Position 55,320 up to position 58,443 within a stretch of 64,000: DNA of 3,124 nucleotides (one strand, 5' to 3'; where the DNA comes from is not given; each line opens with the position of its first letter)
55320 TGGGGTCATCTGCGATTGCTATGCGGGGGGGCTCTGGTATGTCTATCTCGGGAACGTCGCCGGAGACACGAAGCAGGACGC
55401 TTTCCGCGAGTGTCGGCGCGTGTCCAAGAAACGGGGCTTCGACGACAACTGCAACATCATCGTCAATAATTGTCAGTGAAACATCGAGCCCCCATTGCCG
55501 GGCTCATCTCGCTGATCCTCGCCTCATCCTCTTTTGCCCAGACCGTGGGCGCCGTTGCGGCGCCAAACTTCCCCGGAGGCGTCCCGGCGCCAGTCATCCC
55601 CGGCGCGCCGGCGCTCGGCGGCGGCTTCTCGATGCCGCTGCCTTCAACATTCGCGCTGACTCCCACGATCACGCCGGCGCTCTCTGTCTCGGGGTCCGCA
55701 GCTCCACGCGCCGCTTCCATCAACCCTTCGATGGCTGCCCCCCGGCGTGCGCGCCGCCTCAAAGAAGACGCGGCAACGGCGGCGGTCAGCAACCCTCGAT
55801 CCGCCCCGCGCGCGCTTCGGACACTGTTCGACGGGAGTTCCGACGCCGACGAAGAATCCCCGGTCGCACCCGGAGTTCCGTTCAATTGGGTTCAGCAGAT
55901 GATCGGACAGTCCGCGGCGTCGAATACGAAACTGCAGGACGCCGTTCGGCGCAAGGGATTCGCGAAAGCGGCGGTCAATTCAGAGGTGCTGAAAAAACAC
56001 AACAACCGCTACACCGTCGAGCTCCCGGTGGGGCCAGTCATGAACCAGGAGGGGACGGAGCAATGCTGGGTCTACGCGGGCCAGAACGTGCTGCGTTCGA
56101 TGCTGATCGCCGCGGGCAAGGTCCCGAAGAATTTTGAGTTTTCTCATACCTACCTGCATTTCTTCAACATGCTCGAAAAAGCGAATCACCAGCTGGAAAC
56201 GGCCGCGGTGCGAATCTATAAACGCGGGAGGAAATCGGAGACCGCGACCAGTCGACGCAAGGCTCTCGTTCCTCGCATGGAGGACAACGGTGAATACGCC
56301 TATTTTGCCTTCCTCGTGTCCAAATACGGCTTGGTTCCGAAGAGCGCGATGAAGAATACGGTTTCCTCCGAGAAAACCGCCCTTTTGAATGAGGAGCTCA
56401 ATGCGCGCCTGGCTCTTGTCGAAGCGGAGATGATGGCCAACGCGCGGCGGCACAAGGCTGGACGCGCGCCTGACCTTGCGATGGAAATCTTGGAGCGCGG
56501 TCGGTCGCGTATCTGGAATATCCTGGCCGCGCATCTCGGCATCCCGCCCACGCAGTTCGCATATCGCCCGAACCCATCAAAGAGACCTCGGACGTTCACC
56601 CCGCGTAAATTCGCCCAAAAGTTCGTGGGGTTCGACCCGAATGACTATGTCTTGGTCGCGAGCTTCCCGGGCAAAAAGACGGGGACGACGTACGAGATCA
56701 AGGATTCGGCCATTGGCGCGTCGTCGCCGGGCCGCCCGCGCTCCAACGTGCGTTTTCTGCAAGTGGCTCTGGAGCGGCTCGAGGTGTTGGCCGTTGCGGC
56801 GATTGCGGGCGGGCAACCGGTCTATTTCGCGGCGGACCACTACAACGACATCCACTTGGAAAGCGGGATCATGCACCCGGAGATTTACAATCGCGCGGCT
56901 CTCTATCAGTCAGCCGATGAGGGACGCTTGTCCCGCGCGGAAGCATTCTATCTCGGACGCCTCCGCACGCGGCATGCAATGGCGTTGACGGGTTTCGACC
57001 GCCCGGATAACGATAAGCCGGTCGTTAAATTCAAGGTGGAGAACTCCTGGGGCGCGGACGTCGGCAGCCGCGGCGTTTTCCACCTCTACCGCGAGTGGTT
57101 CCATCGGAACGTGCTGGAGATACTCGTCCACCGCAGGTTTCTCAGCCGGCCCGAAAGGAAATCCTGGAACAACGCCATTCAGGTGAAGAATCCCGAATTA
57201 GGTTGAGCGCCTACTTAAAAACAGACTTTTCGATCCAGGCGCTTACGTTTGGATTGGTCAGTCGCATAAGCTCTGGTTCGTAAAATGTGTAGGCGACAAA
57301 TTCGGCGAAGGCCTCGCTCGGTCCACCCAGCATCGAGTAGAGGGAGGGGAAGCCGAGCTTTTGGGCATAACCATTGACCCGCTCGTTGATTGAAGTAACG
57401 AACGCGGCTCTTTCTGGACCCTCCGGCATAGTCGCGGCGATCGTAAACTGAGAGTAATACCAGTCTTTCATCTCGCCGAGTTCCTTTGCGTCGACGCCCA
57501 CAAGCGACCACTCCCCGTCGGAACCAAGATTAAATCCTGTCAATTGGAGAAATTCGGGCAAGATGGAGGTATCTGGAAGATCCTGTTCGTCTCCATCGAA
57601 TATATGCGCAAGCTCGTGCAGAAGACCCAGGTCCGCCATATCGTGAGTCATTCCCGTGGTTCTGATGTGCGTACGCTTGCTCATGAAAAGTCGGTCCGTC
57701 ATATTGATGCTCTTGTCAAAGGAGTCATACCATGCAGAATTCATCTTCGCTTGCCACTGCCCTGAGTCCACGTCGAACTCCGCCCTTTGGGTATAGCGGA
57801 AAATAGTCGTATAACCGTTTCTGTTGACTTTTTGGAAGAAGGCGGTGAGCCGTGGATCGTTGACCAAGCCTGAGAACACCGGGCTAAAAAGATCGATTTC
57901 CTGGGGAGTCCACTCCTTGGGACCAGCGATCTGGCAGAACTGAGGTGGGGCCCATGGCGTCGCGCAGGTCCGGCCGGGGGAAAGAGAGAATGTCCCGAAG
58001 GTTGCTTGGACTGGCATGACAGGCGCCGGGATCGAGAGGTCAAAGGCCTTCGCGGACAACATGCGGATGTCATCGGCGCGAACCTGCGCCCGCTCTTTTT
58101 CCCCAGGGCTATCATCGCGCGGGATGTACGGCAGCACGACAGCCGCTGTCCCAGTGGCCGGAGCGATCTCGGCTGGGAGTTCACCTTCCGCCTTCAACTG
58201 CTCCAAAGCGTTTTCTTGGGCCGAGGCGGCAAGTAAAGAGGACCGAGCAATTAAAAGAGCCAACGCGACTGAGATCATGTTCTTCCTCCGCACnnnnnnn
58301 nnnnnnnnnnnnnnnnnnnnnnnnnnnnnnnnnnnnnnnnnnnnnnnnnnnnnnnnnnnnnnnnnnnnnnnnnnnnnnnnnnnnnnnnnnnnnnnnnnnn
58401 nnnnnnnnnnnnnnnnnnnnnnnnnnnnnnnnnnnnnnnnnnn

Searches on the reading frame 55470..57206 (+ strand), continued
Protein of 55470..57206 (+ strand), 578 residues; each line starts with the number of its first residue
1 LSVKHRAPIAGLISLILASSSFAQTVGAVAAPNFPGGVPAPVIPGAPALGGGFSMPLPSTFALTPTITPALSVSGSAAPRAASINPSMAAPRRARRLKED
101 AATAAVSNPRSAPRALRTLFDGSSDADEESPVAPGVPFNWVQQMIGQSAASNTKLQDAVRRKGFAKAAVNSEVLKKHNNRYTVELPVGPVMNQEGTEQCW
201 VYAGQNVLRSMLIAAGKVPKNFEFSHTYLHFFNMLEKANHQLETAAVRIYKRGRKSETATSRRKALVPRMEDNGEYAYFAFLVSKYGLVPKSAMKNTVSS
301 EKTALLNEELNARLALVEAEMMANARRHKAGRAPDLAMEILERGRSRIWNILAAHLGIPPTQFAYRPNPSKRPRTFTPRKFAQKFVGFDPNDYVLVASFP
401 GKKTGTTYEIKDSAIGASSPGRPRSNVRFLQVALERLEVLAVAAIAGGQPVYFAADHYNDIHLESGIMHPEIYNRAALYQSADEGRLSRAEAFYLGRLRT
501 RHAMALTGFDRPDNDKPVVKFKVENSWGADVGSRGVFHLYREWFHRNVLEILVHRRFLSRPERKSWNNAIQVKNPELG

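Call 54: find_encoding_contigs(protein=P0008, flank=3000, max_places=1)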
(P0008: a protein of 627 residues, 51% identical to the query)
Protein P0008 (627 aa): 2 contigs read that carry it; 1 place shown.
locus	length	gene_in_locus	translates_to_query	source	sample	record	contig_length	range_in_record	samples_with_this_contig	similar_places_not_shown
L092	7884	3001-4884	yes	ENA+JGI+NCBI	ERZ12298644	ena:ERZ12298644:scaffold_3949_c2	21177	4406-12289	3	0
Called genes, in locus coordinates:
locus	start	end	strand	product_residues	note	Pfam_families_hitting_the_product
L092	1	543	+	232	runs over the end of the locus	-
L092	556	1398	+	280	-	-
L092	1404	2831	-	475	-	-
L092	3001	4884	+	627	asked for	PF03051:Peptidase_C1_2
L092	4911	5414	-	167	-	PF04461:YajQ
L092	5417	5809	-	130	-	-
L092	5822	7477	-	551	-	PF17391:Urocanase_N, PF01175:Urocanase, PF17392:Urocanase_C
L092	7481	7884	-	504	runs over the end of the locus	PF00221:Lyase_aromatic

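Call 55: find_encoding_contigs(protein=P0013, flank=3000, max_places=1)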
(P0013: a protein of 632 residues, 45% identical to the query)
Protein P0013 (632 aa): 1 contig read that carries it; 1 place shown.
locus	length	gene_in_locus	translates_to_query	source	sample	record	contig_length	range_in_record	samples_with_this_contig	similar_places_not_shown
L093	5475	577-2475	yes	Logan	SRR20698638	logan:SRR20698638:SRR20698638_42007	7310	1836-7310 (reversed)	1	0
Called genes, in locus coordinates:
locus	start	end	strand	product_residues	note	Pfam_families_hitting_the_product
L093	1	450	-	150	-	?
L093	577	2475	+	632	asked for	PF03051:Peptidase_C1_2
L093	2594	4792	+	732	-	PF00916:Sulfate_transp, PF01740:STAS, PF00027:cNMP_binding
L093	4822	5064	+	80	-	-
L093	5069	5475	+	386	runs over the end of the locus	PF13181:TPR_8 (faint), PF13428:TPR_14 (faint)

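Call 56: find_encoding_contigs(protein=P0016, flank=3000, max_places=1)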
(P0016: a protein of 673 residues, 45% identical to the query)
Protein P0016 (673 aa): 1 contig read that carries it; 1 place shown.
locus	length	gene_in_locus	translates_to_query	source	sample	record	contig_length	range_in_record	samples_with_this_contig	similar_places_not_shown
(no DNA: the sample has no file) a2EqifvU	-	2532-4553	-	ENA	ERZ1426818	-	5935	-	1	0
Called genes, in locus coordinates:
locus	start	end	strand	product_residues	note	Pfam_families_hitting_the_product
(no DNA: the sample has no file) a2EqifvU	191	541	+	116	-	-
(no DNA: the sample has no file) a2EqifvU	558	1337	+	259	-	PF00561:Abhydrolase_1, PF12146:Hydrolase_4, PF12697:Abhydrolase_6, PF03096:Ndr, PF00561:Abhydrolase_1 (weak), PF08386:Abhydrolase_4 (weak)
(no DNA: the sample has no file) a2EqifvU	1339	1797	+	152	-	PF00588:SpoU_methylase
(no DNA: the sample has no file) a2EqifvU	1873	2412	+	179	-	-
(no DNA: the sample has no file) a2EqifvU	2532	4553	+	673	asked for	PF03051:Peptidase_C1_2, PF00112:Peptidase_C1 (faint)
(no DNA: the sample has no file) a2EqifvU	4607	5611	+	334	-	-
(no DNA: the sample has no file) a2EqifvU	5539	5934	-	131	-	?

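Call 70: predict_structure(alignment_id=A1)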
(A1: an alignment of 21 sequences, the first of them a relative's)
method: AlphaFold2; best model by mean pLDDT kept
length: 576 residues; sequences in the alignment: 21
mean_pLDDT: 67.5   pTM: 0.65
mean pLDDT of the five models: 67.5, 67.0, 65.1, 64.3, 61.9
residues with pLDDT >= 90: 91; 70-90: 250; 50-70: 85; < 50: 150
segments of 3 or more residues with pLDDT < 50: 1-132, 415-419, 479-482, 495-498, 574-576
pLDDT, mean of each block of 10 residues (from residue 1): 34 29 27 28 29 28 29 26 27 29 30 37 37 63 61 72 76 74 71 74 88 87 91 83 75 54 54 77 92 83 84 85 76 80 86 90 85 94 91 88 86 52 79 94 90 75 84 64 63 56 86 86 73 83 88 94 86 47
secondary structure, 60 per line:
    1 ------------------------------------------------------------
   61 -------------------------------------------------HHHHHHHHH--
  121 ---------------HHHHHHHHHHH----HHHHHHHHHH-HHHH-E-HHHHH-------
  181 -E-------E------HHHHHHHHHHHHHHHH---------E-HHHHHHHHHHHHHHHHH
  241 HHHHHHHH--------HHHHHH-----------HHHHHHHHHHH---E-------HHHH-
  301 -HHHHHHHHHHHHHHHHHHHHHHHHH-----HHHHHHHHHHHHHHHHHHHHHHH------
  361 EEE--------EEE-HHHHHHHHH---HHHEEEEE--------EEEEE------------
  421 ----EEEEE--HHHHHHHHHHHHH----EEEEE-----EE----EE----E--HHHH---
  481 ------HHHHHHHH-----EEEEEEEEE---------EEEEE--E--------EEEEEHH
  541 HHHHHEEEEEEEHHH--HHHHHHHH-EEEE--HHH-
elements in order: H110-118 H136-146 H151-160 H162-165 H169-173 H197-212 H224-248 H257-262 H274-284 H296-299 H302-326 H332-354 E361-363 E372-374 H376-384 E391-395 E404-408 E425-429 H432-444 E449-453 H474-477 H487-494 E500-508 E518-522 E534-538 H539-545 E546-552 H558-565 E567-570

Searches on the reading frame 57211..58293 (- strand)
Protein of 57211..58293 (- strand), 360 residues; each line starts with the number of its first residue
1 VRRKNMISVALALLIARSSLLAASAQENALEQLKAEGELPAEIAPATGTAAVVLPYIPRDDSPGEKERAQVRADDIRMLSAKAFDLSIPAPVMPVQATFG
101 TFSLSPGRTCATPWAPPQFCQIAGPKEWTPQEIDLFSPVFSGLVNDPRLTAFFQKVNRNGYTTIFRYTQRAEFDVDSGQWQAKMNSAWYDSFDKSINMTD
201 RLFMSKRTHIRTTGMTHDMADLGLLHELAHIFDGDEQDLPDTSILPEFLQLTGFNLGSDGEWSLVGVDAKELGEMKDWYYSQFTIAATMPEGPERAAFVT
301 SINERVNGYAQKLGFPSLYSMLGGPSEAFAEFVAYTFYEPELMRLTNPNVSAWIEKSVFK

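Call 3: search_protein_families(library=pfam, proteins=[window:57211-58293:-], max_evalue=0.1)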
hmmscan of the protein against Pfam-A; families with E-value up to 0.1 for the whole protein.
window:57211-58293:- (360 aa): 1 family
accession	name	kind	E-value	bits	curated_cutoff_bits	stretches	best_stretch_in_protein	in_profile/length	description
PF08180.16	BAGE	-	0.072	13.5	20.9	0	14-26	1-13/28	B melanoma antigen family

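Call 13: search_protein_families(library=ncbifam, proteins=[window:57211-58293:-], max_evalue=1)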
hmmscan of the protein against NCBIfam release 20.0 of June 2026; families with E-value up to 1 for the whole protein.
window:57211-58293:- (360 aa): 0 families

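Call 76: search_protein_families(library=phrogs, proteins=[window:57211-58293:-], max_evalue=0.01)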
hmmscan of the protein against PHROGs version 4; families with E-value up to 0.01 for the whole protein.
window:57211-58293:- (360 aa): 0 families
